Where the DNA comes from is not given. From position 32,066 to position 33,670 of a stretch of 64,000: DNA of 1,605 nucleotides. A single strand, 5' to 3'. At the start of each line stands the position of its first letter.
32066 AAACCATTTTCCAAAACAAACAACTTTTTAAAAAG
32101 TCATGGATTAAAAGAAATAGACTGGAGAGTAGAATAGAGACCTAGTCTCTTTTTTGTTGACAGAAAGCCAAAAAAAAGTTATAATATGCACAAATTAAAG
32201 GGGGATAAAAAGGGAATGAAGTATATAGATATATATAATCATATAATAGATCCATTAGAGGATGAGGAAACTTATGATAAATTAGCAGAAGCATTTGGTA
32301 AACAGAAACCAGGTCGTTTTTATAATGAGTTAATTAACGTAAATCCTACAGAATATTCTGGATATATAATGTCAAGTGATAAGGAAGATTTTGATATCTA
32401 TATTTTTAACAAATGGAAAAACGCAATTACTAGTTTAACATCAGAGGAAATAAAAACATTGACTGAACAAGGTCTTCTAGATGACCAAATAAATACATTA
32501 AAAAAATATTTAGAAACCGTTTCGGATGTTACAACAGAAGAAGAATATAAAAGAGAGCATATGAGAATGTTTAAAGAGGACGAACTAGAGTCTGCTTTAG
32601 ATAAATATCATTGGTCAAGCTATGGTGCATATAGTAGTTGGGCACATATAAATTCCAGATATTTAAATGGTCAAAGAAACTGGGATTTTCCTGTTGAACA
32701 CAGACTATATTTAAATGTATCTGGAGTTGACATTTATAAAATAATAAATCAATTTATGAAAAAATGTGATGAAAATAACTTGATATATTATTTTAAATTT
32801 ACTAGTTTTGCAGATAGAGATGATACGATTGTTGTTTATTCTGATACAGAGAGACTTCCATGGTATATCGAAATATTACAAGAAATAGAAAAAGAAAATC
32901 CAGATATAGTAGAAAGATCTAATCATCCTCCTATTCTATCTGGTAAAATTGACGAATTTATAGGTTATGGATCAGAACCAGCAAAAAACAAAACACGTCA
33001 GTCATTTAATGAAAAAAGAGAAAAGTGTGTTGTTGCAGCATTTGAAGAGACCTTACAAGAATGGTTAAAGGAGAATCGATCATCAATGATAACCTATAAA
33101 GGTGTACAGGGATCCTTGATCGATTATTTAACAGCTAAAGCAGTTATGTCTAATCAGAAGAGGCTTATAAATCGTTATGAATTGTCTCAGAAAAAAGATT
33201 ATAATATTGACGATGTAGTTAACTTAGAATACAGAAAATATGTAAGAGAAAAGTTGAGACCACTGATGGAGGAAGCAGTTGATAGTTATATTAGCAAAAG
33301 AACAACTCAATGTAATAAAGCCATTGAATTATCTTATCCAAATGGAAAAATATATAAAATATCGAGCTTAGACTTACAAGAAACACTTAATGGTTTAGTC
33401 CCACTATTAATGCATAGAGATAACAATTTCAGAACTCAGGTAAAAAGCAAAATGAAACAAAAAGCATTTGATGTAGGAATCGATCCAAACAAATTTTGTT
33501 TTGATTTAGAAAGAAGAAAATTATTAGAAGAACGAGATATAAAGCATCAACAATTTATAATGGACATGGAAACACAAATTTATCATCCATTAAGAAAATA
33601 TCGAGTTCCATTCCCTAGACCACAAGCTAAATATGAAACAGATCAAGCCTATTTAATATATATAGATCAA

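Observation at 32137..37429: Two diverged ~590-aa paralogs of unknown function flanking pta-lemA, each with a consensus sigma-A promoter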

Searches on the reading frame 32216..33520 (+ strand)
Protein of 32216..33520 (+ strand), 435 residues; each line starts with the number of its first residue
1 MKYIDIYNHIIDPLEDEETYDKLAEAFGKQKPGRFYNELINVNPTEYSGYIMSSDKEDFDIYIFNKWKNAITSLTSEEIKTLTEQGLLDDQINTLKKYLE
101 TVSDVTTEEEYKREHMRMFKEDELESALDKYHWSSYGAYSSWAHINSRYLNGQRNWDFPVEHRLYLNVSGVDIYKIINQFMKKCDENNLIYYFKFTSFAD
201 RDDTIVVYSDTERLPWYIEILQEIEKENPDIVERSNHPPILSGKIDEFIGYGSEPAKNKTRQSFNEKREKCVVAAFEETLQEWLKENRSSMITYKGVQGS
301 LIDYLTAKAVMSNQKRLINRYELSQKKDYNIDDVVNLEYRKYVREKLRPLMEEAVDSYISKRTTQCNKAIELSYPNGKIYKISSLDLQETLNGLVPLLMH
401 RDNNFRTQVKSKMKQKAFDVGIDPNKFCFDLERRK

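Call 32: search_dna_similar(query=window:32216-33520:+, collection=phages, mode=protein, max_evalue=0.001, max_rows=25)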
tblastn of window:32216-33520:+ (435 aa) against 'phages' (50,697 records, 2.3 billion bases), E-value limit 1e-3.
No match.

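Call 35: search_dna_similar(query=window:32216-33520:+, collection=plasmids, mode=protein, max_evalue=0.001, max_rows=25)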
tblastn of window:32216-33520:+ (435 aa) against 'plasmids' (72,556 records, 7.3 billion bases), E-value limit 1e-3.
No match.
